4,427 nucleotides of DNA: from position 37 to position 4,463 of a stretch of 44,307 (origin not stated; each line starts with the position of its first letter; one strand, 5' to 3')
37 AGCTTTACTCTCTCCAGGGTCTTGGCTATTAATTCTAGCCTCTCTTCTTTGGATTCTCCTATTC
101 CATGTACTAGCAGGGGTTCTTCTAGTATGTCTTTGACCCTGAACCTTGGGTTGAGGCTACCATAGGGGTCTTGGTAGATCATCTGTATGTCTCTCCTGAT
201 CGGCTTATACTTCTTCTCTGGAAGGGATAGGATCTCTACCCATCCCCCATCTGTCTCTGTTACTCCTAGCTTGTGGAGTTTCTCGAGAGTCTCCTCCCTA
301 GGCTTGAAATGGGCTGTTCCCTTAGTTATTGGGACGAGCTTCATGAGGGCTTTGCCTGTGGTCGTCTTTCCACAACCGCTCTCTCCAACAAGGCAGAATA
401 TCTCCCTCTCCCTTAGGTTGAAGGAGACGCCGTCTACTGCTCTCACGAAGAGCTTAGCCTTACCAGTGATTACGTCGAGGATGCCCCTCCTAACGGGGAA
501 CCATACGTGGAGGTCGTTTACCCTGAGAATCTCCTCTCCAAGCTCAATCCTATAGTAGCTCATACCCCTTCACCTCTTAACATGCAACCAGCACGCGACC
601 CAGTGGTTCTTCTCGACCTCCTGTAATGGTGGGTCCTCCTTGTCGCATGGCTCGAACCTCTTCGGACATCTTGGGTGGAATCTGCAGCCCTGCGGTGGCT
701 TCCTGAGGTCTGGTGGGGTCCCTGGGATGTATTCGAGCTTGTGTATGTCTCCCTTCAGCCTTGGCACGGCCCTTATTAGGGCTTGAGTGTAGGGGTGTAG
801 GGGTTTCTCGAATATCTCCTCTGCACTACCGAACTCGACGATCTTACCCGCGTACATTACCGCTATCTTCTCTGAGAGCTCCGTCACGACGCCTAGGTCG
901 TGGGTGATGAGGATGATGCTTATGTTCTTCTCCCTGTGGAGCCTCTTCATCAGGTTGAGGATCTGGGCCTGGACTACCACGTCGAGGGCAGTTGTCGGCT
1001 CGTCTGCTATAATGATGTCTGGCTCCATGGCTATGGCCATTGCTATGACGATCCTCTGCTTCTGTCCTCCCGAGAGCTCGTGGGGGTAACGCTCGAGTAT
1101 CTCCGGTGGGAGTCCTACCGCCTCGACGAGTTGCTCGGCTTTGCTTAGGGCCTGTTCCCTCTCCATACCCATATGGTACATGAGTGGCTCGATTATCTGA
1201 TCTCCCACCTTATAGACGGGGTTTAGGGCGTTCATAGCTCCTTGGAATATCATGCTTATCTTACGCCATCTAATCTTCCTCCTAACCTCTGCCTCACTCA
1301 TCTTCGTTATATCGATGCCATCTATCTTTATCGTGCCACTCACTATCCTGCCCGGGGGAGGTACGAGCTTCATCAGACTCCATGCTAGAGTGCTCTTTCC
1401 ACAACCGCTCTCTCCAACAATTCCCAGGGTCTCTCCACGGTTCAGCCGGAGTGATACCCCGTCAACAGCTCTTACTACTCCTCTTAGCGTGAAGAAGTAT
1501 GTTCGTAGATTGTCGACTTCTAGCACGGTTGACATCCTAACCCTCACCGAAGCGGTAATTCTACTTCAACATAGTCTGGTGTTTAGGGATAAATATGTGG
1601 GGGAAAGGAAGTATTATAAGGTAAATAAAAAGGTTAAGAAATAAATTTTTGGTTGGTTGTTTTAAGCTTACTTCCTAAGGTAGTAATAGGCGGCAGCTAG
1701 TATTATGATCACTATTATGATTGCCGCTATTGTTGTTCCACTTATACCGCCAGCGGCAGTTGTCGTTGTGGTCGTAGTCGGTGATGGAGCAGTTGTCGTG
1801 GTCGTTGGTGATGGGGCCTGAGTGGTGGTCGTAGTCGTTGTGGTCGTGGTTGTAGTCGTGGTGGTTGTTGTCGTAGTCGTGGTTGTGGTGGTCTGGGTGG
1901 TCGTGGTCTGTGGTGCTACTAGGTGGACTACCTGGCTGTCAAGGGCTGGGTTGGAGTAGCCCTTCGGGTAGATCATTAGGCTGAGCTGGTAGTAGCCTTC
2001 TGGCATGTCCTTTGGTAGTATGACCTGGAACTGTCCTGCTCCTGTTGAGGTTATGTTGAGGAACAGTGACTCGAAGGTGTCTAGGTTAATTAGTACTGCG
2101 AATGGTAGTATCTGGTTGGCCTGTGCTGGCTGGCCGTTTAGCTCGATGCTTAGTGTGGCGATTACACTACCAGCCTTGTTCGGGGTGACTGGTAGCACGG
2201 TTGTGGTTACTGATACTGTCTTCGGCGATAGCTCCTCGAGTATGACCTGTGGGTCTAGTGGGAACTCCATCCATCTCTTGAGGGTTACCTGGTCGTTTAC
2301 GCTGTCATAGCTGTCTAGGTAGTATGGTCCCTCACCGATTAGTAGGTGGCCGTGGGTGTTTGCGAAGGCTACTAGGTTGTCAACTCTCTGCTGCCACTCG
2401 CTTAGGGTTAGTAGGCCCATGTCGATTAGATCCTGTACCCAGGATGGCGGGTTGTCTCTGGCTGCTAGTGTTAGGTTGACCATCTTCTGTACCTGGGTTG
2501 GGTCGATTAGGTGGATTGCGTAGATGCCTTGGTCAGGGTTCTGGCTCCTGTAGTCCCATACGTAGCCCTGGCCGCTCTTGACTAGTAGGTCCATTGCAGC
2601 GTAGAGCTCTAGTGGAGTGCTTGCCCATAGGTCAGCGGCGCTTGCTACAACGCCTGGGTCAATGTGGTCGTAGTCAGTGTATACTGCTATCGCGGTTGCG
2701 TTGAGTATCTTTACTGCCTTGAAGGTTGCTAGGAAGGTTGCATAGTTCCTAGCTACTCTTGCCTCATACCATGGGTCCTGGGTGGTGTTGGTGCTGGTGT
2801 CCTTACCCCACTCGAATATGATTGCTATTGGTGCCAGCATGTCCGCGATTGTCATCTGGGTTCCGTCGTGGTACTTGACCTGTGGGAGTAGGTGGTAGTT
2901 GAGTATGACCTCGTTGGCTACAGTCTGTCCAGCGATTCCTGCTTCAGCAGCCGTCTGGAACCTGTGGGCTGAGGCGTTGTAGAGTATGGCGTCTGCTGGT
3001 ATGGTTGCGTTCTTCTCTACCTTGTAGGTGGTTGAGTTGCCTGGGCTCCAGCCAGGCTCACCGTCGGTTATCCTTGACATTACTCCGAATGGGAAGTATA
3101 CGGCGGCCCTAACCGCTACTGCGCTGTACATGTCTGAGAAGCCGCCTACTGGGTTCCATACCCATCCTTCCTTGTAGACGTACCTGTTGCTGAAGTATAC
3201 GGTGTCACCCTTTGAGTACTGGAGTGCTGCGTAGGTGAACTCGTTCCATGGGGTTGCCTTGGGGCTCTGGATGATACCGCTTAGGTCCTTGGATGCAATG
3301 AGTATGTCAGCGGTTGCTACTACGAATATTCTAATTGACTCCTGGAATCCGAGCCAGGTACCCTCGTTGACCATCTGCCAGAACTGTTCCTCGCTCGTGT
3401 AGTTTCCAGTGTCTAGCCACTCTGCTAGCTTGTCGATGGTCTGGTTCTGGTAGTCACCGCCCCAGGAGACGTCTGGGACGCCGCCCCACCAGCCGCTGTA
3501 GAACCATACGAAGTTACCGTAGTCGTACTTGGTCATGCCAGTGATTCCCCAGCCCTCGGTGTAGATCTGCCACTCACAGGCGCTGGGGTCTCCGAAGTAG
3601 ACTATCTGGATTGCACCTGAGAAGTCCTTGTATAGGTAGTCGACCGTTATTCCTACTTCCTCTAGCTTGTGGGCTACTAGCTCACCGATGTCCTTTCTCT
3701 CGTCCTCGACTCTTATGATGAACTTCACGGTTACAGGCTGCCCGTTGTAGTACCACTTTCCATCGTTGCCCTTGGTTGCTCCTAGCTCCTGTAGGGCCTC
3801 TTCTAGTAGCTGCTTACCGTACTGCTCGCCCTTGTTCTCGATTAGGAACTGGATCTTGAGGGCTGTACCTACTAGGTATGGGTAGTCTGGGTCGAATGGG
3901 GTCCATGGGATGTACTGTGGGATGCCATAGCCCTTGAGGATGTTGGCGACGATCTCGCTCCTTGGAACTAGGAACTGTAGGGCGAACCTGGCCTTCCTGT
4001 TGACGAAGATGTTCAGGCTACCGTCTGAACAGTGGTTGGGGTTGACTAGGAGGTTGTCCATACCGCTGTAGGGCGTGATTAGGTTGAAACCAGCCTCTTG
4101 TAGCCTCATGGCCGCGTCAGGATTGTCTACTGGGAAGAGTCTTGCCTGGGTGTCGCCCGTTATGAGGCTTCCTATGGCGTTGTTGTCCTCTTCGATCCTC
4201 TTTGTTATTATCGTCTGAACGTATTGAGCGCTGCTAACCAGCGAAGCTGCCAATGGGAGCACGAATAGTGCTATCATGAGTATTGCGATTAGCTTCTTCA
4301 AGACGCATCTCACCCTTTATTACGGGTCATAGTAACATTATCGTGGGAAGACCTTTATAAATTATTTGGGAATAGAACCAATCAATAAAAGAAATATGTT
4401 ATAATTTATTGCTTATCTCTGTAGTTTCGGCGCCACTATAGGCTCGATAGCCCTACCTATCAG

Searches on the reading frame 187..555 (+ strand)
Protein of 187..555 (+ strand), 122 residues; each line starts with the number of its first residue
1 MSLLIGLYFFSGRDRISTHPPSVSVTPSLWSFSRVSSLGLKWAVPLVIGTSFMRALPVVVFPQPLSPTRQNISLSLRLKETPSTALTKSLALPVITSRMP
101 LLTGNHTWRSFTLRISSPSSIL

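Call 56: search_protein_families(library=pfam, proteins=[window:187-555:+])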
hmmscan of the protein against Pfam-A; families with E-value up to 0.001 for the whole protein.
window:187-555:+ (122 aa): 0 families

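Call 74: search_solved_structures(query=window:187-555:+, max_evalue=1)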
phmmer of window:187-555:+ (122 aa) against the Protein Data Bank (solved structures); distinct sequences matched with E-value up to 1: 0.

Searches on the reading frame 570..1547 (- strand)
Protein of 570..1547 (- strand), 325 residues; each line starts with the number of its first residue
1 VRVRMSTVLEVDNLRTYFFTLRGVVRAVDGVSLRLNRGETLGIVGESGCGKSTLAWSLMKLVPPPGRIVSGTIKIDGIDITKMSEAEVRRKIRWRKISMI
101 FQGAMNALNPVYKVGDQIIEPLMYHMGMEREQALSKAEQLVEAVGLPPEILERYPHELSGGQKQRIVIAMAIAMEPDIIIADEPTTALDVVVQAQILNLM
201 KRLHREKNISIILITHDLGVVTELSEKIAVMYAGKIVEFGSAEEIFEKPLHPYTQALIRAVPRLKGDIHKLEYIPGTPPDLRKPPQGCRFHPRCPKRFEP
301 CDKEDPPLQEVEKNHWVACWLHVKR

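Call 56: search_protein_families(library=pfam, proteins=[window:570-1547:-])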
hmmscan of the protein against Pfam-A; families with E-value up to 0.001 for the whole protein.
window:570-1547:- (325 aa): 6 families
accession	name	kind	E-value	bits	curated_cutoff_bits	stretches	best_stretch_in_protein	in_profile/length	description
PF00005.33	ABC_tran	-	2.8e-31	109.4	25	1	29-186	2-137/137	ABC transporter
PF08352.17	oligo_HPY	-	2.5e-23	82.7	27.1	1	237-301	1-65/65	Oligopeptide/dipeptide transporter, C-terminal region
PF13304.12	AAA_21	-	1.1e-06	29.4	27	1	152-221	232-303/304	AAA domain, putative AbiEii toxin, Type IV TA system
PF02463.25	SMC_N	-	1.3e-05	25.2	40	1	131-232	135-213/220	RecF/RecN/SMC N terminal domain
PF05621.17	TniB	-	0.0003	20.7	22.4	0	160-214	104-160/189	Bacterial TniB protein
PF13401.12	AAA_22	-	0.00074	20.3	27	0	43-214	10-121/130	AAA domain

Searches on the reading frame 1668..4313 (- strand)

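Call 7: search_protein_families(library=pfam, proteins=[window:1668-4313:-])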
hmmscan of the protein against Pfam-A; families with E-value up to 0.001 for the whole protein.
window:1668-4313:- (881 aa): 2 families
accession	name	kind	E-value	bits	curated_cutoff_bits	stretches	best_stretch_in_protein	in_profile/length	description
PF00496.27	SBP_bac_5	-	7.2e-18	65.3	32.4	1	30-267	146-358/368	Bacterial extracellular solute-binding proteins, family 5 Middle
PF01456.22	Mucin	-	5e-05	23.8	34.7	1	801-876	55-139/143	Mucin-like glycoprotein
